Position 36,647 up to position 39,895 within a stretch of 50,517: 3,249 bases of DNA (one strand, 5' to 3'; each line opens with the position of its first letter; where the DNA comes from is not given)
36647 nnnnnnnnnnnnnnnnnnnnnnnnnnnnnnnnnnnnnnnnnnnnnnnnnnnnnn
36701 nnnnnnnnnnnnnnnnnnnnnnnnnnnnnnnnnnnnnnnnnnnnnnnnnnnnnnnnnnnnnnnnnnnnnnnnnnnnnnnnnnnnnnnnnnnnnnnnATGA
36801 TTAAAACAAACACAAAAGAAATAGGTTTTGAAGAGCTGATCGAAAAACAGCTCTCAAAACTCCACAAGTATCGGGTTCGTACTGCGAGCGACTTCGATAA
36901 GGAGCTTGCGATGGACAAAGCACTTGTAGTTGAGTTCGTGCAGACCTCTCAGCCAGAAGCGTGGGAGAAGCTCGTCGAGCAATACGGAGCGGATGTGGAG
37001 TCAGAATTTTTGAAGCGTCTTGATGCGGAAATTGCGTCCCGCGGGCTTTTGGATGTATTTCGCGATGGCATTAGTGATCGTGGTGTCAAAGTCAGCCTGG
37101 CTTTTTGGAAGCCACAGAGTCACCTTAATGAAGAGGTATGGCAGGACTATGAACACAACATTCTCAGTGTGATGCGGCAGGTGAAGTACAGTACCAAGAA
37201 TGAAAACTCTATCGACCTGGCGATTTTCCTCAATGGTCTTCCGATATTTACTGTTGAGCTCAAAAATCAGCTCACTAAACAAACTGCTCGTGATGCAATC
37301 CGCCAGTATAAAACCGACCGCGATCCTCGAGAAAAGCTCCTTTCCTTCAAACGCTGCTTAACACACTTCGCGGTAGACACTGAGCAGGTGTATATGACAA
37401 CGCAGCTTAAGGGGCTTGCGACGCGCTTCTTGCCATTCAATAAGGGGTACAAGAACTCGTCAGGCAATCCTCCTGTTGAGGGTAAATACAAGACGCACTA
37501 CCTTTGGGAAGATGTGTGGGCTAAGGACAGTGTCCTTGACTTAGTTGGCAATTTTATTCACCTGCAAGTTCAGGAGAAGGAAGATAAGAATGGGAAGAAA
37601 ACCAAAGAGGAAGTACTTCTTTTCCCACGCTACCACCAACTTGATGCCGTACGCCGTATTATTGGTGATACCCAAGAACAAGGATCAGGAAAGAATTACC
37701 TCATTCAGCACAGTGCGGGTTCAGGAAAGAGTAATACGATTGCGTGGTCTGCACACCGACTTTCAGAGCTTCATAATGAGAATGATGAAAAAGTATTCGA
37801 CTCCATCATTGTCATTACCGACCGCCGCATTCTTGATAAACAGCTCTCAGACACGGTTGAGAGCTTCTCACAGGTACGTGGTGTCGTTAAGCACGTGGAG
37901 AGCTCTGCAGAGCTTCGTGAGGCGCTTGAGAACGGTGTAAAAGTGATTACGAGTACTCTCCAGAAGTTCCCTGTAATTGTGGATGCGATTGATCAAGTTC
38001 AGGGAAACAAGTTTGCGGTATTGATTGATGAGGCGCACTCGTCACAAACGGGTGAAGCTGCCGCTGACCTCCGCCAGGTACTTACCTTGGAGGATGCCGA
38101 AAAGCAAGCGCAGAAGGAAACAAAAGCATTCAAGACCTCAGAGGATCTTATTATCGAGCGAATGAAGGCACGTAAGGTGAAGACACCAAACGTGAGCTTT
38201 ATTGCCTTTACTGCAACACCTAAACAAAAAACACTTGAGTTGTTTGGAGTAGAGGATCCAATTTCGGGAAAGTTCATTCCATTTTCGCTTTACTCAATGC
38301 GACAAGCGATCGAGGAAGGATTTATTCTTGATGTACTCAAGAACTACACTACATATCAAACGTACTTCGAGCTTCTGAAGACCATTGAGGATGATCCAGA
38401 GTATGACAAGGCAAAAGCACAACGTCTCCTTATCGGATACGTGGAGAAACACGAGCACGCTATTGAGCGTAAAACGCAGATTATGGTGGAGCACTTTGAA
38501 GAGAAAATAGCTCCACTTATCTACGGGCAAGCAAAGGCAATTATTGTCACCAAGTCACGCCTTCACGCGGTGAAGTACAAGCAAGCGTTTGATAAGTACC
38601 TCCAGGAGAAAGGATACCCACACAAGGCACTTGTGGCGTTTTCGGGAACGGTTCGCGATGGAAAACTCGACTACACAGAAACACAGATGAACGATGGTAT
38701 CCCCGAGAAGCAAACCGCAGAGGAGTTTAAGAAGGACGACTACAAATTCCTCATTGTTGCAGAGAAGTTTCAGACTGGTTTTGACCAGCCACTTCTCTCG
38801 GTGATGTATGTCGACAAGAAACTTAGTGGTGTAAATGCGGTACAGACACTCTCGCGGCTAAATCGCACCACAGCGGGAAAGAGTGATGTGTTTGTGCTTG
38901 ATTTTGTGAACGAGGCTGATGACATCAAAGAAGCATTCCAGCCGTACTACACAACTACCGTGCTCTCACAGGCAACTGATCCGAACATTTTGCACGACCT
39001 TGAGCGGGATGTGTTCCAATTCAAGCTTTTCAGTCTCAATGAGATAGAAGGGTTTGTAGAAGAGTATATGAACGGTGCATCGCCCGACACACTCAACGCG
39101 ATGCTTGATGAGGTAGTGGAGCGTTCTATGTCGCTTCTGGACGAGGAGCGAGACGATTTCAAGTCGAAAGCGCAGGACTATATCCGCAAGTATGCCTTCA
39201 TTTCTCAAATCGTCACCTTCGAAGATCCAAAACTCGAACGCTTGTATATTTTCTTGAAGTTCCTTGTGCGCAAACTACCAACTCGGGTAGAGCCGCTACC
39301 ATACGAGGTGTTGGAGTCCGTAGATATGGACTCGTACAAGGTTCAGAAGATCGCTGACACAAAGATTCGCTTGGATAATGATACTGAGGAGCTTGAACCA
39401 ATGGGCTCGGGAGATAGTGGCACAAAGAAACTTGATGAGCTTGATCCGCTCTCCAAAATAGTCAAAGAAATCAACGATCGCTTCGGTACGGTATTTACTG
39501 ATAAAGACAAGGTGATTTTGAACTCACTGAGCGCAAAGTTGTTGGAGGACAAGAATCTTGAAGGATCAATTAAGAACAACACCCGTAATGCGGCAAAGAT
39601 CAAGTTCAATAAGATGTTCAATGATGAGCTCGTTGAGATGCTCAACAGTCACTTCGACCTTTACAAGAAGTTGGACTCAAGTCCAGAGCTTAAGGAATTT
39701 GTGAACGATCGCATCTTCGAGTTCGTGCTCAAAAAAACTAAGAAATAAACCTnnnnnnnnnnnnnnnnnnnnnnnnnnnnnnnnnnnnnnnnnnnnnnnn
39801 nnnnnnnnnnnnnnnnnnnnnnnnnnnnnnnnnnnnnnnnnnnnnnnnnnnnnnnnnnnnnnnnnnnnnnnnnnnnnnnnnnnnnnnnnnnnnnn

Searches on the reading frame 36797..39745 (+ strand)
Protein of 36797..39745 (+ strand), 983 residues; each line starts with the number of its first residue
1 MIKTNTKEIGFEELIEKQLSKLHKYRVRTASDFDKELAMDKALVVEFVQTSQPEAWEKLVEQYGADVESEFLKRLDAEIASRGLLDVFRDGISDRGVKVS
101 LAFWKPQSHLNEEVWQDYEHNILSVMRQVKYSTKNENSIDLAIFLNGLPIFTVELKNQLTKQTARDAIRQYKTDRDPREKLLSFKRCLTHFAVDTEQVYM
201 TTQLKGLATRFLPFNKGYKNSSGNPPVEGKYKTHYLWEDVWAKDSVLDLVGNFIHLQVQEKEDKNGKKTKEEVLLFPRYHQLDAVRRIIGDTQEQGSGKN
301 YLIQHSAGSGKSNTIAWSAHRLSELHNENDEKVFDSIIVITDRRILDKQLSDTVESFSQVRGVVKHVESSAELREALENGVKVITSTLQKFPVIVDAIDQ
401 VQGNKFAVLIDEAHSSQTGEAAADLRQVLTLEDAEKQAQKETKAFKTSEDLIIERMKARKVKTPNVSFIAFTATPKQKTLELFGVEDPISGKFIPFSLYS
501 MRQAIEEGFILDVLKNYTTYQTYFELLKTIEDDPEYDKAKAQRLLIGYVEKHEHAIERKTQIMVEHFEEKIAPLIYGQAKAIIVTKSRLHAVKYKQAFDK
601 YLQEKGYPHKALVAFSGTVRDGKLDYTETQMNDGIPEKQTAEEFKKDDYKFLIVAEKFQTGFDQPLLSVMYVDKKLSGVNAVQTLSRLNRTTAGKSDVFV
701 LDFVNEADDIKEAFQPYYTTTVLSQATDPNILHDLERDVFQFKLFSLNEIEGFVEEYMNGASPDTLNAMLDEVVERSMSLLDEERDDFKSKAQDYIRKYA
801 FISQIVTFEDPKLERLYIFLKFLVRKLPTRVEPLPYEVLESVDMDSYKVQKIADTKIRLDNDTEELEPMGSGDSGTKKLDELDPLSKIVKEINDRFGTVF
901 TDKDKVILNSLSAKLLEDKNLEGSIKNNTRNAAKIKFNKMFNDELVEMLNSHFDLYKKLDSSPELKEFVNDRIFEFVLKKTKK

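Call 3: search_protein_families(library=pfam, proteins=[window:36797-39745:+], max_evalue=0.1)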
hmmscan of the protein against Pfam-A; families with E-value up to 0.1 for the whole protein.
window:36797-39745:+ (983 aa): 6 families
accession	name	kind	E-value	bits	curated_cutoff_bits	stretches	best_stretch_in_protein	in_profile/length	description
PF18766.7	SWI2_SNF2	-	1.2e-27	97.5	26.7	1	280-517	1-192/221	SWI2/SNF2 ATPase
PF04313.20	HSDR_N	-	4.2e-18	66.4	25.1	1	21-205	17-194/198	Type I restriction enzyme R protein N terminus (HSDR_N)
PF04851.21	ResIII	-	2.6e-13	50.6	22.5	1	277-476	4-163/164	Type III restriction enzyme, res subunit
PF22679.2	T1R_D3-like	-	3.7e-10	40.9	27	1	643-695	92-148/158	Type I restriction enzyme subunit R domain 3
PF00270.35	DEAD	-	3.4e-08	33.8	26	1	289-480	12-164/167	DEAD/DEAH box helicase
PF25199.1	nSTAND_NTPase5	-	0.068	13.4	34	0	280-327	20-67/145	Novel STAND NTPase 5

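Call 4: search_protein_families(library=padloc, proteins=[window:36797-39745:+], max_evalue=0.1)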
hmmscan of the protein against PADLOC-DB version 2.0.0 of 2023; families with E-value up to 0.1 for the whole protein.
window:36797-39745:+ (983 aa): 6 families
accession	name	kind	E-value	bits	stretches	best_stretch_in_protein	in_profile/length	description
PDLC03040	REase_I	-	2.3e-43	146.2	1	115-721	111-697/1029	Type I restriction enzyme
PDLC03048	REase_I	-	2.3e-26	90.2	2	116-428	96-395/976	Type I restriction enzyme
PDLC03041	REase_I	-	1.3e-18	64.4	2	454-709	467-736/1099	Type I restriction enzyme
PDLC03044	REase_I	-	5.2e-18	62.4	2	115-513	111-458/1034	Type I restriction enzyme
PDLC03046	REase_I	-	8.7e-11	38.5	1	644-705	669-730/1025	Type I restriction enzyme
PDLC03045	REase_I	-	5.5e-07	25.9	1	645-693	623-671/995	Type I restriction enzyme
